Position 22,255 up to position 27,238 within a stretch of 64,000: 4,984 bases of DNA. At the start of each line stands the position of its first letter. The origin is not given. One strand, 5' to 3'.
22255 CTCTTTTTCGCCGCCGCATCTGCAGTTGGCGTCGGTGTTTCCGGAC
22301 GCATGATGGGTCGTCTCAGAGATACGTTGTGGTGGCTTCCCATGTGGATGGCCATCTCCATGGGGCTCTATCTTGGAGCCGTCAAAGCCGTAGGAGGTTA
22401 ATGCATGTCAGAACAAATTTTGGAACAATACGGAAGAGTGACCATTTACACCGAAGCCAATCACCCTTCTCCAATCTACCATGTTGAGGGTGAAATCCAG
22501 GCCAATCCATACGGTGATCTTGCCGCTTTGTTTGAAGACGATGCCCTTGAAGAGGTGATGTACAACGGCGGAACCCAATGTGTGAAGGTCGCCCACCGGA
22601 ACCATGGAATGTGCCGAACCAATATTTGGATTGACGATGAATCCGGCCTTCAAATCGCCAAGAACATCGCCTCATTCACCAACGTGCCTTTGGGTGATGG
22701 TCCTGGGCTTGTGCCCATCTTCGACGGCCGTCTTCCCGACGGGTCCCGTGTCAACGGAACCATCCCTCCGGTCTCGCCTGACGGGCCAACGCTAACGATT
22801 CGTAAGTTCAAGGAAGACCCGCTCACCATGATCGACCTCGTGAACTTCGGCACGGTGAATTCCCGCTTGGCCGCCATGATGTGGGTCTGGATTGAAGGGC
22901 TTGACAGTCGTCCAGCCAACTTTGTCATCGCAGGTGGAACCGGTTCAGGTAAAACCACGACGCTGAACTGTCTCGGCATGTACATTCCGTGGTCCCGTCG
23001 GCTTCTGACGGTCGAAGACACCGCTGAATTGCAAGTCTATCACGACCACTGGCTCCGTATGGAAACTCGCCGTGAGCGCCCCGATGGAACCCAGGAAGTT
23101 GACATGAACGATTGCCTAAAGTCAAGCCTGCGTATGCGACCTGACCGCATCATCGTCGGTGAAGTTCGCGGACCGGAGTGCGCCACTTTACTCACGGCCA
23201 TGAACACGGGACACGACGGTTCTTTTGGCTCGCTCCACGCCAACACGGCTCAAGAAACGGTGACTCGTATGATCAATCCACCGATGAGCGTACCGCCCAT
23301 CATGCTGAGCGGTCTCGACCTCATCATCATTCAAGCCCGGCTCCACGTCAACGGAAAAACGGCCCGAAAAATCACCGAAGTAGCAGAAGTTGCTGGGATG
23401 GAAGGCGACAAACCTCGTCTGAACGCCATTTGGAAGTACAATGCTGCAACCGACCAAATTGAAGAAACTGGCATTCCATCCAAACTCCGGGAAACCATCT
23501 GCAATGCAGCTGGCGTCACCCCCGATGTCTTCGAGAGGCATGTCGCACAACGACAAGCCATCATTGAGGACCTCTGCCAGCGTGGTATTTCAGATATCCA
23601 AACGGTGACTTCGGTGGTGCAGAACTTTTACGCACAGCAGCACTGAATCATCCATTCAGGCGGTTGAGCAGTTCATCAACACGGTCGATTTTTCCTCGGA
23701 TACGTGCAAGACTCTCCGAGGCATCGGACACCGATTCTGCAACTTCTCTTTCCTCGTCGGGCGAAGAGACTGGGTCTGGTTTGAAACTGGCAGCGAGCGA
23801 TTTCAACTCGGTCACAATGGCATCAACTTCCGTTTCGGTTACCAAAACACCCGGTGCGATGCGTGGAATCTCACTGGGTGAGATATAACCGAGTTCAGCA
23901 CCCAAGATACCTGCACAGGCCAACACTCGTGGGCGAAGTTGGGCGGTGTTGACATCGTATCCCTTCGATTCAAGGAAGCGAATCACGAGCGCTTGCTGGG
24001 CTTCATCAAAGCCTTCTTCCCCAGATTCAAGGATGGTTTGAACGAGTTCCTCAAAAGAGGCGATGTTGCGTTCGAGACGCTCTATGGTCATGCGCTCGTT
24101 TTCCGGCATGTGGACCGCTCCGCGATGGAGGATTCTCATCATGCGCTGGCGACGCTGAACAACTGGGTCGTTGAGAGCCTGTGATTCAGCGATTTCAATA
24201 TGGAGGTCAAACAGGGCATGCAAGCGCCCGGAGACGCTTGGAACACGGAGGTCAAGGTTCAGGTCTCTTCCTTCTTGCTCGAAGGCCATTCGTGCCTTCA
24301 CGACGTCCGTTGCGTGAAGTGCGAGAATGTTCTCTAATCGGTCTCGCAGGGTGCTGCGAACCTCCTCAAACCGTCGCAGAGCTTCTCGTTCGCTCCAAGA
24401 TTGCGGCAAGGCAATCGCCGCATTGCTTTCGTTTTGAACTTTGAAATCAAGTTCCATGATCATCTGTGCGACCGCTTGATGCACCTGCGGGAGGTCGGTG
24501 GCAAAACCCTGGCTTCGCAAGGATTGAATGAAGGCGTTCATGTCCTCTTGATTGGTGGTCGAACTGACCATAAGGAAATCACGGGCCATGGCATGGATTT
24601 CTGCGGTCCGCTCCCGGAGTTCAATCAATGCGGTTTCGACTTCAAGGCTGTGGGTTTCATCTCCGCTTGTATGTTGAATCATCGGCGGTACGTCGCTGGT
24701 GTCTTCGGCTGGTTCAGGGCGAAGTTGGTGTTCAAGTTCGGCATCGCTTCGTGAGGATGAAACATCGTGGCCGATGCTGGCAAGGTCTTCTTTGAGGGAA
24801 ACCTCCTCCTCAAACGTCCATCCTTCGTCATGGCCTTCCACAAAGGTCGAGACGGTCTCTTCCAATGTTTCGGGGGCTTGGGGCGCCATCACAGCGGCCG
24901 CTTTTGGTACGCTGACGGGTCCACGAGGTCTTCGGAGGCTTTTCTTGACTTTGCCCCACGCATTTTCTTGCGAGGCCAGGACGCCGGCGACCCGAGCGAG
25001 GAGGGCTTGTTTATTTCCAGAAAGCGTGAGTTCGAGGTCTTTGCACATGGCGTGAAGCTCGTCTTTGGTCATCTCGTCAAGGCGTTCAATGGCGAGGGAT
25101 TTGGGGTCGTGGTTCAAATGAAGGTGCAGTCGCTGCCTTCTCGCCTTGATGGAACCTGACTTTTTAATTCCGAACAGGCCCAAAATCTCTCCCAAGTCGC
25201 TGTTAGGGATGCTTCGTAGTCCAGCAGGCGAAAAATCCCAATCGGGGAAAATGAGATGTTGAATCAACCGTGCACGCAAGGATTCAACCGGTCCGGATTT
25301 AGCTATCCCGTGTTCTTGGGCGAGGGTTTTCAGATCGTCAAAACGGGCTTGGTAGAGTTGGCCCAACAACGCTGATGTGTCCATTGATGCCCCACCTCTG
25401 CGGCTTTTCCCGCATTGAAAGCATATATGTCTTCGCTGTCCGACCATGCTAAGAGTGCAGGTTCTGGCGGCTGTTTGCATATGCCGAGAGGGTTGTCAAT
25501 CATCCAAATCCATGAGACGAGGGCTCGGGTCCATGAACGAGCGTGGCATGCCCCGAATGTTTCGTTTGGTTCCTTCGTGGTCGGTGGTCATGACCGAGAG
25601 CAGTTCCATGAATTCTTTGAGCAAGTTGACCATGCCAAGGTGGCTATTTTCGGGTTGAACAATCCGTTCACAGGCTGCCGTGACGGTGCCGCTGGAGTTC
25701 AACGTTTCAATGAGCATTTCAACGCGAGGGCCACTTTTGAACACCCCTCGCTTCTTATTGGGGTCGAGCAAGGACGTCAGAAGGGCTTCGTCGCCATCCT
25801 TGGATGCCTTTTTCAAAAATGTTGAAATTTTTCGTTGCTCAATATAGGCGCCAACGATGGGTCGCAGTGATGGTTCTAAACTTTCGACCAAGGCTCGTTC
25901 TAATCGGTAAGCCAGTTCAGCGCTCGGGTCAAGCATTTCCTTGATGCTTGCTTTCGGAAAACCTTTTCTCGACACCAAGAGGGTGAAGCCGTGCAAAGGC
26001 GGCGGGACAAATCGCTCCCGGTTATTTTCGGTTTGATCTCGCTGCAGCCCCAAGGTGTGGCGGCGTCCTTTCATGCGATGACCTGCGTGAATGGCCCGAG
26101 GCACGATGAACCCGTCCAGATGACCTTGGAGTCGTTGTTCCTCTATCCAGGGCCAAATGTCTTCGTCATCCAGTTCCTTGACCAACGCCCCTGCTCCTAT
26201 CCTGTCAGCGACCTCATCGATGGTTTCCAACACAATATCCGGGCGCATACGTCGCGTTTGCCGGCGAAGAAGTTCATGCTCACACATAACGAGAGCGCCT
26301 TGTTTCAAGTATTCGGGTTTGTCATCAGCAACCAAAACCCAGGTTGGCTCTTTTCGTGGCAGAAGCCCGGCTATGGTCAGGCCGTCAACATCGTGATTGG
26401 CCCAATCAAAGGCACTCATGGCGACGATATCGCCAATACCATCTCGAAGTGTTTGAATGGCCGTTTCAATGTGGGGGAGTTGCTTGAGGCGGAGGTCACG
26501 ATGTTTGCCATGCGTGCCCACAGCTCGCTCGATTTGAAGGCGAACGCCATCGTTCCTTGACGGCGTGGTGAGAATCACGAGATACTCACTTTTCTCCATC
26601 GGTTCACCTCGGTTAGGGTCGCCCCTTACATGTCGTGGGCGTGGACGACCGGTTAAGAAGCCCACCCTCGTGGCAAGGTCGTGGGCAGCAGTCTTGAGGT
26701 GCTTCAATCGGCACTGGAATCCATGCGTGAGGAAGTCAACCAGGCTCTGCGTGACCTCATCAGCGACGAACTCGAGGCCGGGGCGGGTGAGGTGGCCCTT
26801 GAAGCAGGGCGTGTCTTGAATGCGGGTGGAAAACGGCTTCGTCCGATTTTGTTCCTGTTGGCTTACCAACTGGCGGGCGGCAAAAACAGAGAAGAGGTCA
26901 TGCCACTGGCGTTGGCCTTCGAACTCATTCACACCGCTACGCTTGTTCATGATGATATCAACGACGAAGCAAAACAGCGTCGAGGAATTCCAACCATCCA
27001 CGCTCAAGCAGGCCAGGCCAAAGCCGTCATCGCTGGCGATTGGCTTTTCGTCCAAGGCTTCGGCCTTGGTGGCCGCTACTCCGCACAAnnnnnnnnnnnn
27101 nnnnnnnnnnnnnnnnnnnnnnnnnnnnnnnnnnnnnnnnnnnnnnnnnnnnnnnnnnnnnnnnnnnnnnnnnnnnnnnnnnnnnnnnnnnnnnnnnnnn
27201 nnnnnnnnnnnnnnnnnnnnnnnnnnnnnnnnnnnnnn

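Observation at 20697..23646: Compact Tad-like type IV pilus operon (not an archaellum), with a separate class-III-signal pilin at 28892..29383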

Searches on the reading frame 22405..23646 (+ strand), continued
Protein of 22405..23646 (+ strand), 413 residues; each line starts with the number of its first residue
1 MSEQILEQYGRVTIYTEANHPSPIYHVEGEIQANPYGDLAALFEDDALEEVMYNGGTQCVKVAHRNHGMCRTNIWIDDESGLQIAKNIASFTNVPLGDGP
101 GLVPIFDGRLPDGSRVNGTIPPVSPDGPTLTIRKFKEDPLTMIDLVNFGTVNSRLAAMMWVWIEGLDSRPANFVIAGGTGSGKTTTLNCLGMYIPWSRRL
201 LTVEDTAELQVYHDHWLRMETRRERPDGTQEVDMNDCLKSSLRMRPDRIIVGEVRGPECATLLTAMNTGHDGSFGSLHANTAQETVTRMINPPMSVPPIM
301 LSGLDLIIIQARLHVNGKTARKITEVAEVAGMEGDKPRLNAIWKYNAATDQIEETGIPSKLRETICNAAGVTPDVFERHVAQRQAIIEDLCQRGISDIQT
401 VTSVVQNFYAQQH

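Call 80: search_protein_families(library=pfam, proteins=[P0306, P0307, P0118, P0344], max_evalue=0.01)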
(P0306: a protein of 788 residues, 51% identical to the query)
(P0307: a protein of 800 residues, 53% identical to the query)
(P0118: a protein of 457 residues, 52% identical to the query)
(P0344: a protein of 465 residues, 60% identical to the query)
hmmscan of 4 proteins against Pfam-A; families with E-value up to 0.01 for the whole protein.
P0306 (788 aa): 26 families (the best 25 are shown)
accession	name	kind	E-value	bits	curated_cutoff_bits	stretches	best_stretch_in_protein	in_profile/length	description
PF00437.27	T2SSE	-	1.3e-86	291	24.9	2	397-655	4-261/370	Type II/IV secretion system protein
PF23989.1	PilB3_C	-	2.4e-08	34.4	27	0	220-270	21-71/83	PilB3-like, C-terminal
PF13191.12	AAA_16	-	2.5e-08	35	32.6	1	530-576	24-69/167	AAA ATPase domain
PF13245.12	AAA_19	-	2.5e-08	34.6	25.1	1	528-558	9-39/134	AAA domain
PF01580.24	FtsK_SpoIIIE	-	2.5e-08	34.1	24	1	530-550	39-59/221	FtsK/SpoIIIE family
PF06414.18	Zeta_toxin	-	6.1e-08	32.8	22.3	0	19-56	15-53/199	Zeta toxin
PF00005.33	ABC_tran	-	3.4e-07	31.4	25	1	533-566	14-47/137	ABC transporter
PF13401.12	AAA_22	-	1.3e-06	29.2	27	0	22-102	7-91/130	AAA domain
PF13555.12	AAA_29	-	4.5e-06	26.8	27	0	520-547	9-39/61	P-loop containing region of AAA domain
PF25199.1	nSTAND_NTPase5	-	2.7e-05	24.5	34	0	529-568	40-81/145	Novel STAND NTPase 5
PF13964.12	Kelch_6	-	4e-05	23.9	25.3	0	531-565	12-45/50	Kelch motif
PF20720.3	nSTAND3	-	6.2e-05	23.2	27.2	0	532-569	19-57/155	Novel STAND NTPase 3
PF13476.12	AAA_23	-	0.00025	22.2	27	0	530-551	19-40/201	AAA domain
PF00448.28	SRP54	-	0.00039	20.6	22.7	0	532-557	3-28/196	SRP54-type protein, GTPase domain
PF01656.29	CbiA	-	0.00061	20.2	25.4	0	534-754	3-66/125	CobQ/CobB/MinD/ParA nucleotide binding domain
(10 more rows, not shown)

P0307 (800 aa): 3 families
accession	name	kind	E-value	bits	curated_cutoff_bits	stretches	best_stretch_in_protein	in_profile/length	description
PF00437.27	T2SSE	-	3.2e-53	181.2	24.9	2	169-439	7-275/370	Type II/IV secretion system protein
PF23989.1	PilB3_C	-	8.8e-09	35.8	27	1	498-550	20-72/83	PilB3-like, C-terminal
PF01580.24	FtsK_SpoIIIE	-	0.0022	17.9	24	1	297-319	37-59/221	FtsK/SpoIIIE family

P0118 (457 aa): 1 family
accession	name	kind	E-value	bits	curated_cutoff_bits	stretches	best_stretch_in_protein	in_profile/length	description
PF00437.27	T2SSE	-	6.6e-47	160.4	24.9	1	89-372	37-303/370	Type II/IV secretion system protein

P0344 (465 aa): 3 families
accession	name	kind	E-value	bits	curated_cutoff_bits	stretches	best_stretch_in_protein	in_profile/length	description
PF00437.27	T2SSE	-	1.1e-45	156.3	24.9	1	146-363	62-278/370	Type II/IV secretion system protein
PF19975.5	DO-GTPase1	-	0.00093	19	27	1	226-318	2-97/271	Double-GTPase 1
PF01580.24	FtsK_SpoIIIE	-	0.0011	18.9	24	1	220-241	38-59/221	FtsK/SpoIIIE family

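Call 93: search_protein_families(library=padloc, proteins=[window:22405-23646:+], max_evalue=0.01)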
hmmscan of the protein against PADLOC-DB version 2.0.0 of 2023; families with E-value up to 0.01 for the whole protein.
window:22405-23646:+ (413 aa): 1 family
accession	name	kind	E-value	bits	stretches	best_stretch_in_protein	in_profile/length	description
PDLC04140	mad8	-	0.0044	14.6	1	170-190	27-47/314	mads_8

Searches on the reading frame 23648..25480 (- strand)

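Call 3: search_protein_families(library=pfam, proteins=[window:23648-25480:-], max_evalue=0.1)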
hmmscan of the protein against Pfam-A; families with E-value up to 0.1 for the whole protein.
window:23648-25480:- (610 aa): 5 families
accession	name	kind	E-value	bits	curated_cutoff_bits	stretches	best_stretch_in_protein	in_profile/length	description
PF18953.6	SAP_new25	-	6.2e-09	35.8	26.3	1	139-172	10-43/51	SAP domain-containing new25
PF02037.33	SAP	-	9.8e-07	28.7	23.9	1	134-164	2-32/37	SAP domain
PF00452.24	Bcl-2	-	0.025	15.6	31.4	0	131-178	5-52/100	Apoptosis regulator proteins, Bcl-2 family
PF20031.4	DUF6437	-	0.07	13.5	27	0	469-516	29-74/76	Family of unknown function (DUF6437)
PF10369.15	ALS_ss_C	-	0.089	13.3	23.2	0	293-325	27-59/74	Small subunit of acetolactate synthase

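Call 4: search_protein_families(library=ncbifam, proteins=[window:23648-25480:-], max_evalue=0.1)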
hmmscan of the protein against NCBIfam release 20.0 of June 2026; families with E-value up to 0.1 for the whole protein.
window:23648-25480:- (610 aa): 0 families

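Call 93: search_protein_families(library=padloc, proteins=[window:23648-25480:-], max_evalue=0.01)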
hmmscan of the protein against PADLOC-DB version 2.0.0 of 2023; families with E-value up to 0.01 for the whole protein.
window:23648-25480:- (610 aa): 0 families

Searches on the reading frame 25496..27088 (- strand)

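Call 3: search_protein_families(library=pfam, proteins=[window:25496-27088:-], max_evalue=0.1)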
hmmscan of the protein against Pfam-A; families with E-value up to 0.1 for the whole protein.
window:25496-27088:- (530 aa): 1 family
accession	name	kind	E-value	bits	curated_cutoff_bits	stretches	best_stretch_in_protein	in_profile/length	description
PF01379.25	Porphobil_deam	-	0.05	13.6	22.1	1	212-290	61-141/207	Porphobilinogen deaminase, dipyromethane cofactor binding domain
